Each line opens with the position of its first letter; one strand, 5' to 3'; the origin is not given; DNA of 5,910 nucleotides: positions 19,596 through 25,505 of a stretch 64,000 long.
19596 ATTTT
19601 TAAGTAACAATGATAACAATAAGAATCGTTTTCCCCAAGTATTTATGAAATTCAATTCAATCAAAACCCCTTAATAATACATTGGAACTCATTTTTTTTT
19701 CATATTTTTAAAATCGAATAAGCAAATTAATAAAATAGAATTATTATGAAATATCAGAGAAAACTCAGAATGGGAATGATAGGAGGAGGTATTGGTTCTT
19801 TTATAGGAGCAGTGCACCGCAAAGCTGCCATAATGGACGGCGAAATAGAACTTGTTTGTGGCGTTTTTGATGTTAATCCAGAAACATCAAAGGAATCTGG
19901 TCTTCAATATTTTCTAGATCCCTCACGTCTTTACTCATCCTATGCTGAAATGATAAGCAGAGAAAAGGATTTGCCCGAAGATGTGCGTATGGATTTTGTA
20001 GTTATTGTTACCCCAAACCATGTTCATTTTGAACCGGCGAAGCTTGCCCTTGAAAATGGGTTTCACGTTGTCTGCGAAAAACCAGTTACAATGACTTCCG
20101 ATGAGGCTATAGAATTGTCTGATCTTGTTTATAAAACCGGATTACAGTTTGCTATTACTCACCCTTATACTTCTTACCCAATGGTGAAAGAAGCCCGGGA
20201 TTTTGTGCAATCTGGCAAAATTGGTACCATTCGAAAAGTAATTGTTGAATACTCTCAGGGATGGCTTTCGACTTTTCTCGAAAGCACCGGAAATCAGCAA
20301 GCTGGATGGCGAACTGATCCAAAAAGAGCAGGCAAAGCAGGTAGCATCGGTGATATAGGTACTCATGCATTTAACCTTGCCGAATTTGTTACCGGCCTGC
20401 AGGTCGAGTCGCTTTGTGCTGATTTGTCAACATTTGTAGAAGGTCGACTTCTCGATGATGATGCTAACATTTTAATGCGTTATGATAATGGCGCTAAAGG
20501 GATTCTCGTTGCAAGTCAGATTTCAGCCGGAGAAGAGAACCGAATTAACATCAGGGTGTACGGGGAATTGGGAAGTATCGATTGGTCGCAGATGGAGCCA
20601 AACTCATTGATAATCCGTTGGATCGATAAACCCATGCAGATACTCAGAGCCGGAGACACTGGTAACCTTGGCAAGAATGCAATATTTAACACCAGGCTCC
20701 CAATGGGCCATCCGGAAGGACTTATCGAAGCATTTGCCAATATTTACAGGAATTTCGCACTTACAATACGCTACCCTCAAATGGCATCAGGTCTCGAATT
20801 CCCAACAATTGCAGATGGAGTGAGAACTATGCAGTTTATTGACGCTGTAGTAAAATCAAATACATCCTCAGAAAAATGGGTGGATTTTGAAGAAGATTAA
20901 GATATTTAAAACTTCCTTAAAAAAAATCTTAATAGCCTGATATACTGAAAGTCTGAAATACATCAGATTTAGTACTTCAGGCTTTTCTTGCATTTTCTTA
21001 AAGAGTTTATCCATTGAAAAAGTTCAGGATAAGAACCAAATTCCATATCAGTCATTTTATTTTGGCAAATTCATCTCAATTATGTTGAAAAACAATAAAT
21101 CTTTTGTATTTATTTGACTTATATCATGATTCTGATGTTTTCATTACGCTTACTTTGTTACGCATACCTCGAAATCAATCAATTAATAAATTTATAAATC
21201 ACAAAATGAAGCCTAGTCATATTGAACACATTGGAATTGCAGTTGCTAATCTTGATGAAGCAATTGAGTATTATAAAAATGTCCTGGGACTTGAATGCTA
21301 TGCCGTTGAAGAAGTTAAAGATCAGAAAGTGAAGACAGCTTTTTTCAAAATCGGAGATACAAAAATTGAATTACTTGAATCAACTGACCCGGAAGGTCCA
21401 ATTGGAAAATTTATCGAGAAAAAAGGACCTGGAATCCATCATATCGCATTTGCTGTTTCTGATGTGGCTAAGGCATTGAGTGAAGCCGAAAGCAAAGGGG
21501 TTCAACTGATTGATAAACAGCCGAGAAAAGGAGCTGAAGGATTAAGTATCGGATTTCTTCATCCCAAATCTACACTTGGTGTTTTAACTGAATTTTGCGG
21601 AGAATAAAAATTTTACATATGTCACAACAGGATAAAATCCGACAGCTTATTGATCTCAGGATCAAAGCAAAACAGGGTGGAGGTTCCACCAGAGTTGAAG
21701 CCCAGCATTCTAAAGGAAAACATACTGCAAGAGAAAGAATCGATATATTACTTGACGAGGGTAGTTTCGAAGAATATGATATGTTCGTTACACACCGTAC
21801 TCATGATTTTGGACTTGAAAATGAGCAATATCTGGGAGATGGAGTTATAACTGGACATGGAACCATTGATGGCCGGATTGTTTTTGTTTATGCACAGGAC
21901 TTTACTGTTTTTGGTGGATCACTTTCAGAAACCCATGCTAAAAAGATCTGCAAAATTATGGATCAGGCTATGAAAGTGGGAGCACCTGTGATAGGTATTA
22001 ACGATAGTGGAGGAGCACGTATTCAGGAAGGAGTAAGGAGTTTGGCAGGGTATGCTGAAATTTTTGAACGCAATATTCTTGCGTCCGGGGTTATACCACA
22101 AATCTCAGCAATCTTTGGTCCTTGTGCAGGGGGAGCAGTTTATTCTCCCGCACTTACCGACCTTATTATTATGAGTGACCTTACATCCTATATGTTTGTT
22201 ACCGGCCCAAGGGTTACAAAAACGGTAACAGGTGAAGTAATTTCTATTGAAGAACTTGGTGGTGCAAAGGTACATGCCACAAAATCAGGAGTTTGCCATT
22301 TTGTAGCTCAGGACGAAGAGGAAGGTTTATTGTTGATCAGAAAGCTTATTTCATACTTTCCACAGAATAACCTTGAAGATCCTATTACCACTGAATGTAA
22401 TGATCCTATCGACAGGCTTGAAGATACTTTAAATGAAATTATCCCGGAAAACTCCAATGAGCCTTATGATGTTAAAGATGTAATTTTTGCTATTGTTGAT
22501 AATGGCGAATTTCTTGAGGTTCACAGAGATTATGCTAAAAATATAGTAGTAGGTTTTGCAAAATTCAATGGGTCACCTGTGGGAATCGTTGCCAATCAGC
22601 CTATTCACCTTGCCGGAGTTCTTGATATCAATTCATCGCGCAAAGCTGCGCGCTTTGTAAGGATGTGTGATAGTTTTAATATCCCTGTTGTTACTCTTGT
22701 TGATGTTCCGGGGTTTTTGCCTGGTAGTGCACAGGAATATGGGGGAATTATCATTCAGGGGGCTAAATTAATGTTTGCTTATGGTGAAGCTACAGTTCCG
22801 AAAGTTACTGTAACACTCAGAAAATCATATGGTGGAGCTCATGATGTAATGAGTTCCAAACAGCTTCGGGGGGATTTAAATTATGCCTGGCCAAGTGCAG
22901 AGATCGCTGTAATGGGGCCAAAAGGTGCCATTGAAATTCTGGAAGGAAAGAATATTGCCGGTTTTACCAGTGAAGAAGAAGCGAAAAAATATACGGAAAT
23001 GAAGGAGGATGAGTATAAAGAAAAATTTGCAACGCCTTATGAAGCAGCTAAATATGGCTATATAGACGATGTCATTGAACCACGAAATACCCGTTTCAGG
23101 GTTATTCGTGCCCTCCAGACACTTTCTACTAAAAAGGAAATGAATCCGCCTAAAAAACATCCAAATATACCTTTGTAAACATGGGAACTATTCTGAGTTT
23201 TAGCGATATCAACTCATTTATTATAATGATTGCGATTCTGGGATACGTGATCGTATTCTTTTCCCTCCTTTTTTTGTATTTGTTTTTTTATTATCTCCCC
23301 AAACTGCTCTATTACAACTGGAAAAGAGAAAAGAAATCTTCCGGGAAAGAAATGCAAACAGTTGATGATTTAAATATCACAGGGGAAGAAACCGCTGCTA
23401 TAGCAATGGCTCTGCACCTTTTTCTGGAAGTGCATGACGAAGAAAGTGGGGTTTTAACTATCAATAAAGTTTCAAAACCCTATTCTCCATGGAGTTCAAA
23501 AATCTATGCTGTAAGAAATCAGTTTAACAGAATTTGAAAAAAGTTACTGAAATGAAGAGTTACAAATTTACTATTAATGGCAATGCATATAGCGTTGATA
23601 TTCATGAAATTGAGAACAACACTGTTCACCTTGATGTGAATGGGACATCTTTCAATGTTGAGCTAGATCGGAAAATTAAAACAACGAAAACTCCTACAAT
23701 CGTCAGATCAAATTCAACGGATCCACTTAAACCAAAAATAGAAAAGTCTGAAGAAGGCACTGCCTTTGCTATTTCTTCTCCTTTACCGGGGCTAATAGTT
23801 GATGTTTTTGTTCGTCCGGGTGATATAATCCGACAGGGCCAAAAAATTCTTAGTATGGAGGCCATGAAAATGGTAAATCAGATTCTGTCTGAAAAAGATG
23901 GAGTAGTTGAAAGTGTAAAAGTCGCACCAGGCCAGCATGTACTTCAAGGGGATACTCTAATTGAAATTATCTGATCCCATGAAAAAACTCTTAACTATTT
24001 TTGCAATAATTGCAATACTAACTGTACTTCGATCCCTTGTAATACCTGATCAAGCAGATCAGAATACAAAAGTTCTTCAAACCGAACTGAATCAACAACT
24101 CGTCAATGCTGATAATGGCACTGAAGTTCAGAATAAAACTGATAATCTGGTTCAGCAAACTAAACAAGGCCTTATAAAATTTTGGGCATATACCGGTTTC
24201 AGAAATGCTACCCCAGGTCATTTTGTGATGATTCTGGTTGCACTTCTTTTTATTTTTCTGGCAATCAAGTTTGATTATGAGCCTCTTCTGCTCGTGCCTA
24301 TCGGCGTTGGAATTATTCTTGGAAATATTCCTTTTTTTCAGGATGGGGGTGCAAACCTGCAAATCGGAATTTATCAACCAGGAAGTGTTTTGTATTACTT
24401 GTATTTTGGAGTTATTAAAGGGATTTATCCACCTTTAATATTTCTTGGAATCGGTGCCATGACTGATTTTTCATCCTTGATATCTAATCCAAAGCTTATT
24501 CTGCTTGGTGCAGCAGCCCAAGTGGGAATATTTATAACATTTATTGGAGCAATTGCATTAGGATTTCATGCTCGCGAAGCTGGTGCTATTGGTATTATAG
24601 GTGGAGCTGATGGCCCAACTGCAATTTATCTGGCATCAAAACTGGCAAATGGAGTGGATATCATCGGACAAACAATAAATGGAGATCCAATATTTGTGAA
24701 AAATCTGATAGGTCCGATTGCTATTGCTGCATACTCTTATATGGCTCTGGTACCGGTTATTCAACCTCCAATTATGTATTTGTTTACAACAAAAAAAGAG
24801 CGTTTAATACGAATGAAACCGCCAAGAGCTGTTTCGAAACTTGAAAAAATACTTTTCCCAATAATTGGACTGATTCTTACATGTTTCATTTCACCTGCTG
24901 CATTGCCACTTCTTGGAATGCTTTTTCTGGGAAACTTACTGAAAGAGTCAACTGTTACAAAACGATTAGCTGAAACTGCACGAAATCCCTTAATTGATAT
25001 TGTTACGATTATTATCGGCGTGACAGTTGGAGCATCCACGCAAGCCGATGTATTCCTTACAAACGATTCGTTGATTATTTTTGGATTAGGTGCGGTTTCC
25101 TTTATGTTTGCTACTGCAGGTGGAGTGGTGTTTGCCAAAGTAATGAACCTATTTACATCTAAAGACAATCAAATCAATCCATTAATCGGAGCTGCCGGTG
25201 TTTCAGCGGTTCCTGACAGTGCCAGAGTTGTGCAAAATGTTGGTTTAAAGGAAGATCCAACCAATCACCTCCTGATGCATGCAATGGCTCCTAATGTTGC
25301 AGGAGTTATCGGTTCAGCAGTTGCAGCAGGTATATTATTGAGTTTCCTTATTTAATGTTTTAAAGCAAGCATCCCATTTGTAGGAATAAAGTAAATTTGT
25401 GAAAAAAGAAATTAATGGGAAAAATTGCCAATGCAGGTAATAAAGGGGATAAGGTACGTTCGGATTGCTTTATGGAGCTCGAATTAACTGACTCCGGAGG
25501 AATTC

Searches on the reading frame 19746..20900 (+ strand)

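Call 44: search_protein_families(library=pfam, proteins=[window:19746-20900:+], max_evalue=0.0001)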
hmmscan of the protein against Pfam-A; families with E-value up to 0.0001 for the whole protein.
window:19746-20900:+ (384 aa): 3 families
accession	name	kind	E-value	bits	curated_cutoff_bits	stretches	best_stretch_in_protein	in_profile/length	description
PF22725.1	GFO_IDH_MocA_C3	-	6.6e-28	97.6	27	1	148-278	2-123/124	GFO/IDH/MocA C-terminal domain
PF01408.29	GFO_IDH_MocA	-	5.9e-18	66.1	24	1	8-138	2-119/120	Oxidoreductase family, NAD-binding Rossmann fold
PF02894.22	GFO_IDH_MocA_C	-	1.2e-15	58.4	22.9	1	154-380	4-217/218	Oxidoreductase family, C-terminal alpha/beta domain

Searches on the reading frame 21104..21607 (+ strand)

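Call 44: search_protein_families(library=pfam, proteins=[window:21104-21607:+], max_evalue=0.0001)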
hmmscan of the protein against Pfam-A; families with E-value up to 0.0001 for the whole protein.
window:21104-21607:+ (167 aa): 3 families
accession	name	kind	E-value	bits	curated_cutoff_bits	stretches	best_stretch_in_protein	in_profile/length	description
PF13669.12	Glyoxalase_4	-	1.3e-25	90.3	27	1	42-151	2-109/109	Glyoxalase/Bleomycin resistance protein/Dioxygenase superfamily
PF00903.31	Glyoxalase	-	3.7e-19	69.7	20.6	1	40-148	2-108/121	Glyoxalase/Bleomycin resistance protein/Dioxygenase superfamily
PF13468.12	Glyoxalase_3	-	2.6e-09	37.8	25.1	1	41-141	2-105/176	Glyoxalase-like domain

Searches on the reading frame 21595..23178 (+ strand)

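Call 44: search_protein_families(library=pfam, proteins=[window:21595-23178:+], max_evalue=0.0001)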
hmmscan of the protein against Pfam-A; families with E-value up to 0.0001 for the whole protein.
window:21595-23178:+ (527 aa): 2 families
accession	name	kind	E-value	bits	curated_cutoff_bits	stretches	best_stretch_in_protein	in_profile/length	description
PF01039.27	Carboxyl_trans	-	7e-195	648.8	22.3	1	37-525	2-493/493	Carboxyl transferase domain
PF03255.19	ACCA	-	2.3e-12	47.2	23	1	293-415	68-201/310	Acetyl co-enzyme A carboxylase carboxyltransferase-like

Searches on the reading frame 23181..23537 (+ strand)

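Call 45: search_protein_families(library=pfam, proteins=[window:23181-23537:+], max_evalue=0.0001)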
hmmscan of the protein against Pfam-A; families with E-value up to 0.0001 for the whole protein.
window:23181-23537:+ (118 aa): 1 family
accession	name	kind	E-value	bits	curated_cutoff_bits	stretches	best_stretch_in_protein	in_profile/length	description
PF04277.18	OAD_gamma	-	2.1e-08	35.2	27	1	16-79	5-73/76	Oxaloacetate decarboxylase, gamma chain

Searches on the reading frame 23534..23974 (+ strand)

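Call 45: search_protein_families(library=pfam, proteins=[window:23534-23974:+], max_evalue=0.0001)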
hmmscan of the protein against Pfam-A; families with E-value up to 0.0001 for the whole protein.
window:23534-23974:+ (146 aa): 4 families
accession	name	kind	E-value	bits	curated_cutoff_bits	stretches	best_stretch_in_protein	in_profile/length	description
PF00364.28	Biotin_lipoyl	-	4.2e-16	59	22.1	1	80-145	3-73/73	Biotin-requiring enzyme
PF13533.13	Biotin_lipoyl_2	-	1.1e-11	44.7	29.8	1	79-108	2-31/32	Biotin-lipoyl like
PF13437.12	HlyD_3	-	5.9e-07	30.6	22.2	0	117-146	2-31/106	HlyD family secretion protein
PF16576.10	HlyD_D23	-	8.5e-06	25.6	30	0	116-145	110-139/214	Barrel-sandwich domain of CusB or HlyD membrane-fusion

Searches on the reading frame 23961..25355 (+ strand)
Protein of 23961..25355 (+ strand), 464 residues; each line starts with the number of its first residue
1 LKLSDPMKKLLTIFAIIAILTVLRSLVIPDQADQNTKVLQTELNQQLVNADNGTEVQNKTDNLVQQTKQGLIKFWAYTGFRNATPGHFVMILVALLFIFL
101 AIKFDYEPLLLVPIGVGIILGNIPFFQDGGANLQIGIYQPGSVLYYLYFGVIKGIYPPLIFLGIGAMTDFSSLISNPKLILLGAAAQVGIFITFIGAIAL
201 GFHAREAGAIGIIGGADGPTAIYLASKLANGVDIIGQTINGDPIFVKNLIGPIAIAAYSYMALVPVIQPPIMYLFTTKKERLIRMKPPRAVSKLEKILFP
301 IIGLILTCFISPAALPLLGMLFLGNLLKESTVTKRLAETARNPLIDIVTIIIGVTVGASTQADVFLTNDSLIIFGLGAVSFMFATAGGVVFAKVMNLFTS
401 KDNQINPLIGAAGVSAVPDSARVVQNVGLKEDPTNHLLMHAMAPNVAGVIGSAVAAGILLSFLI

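Call 45: search_protein_families(library=pfam, proteins=[window:23961-25355:+], max_evalue=0.0001)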
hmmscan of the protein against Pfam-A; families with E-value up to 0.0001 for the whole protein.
window:23961-25355:+ (464 aa): 1 family
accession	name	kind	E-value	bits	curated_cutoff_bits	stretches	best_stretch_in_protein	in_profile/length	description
PF03977.18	OAD_beta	-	1.6e-145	485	31.6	1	87-463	2-349/349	Na+-transporting oxaloacetate decarboxylase beta subunit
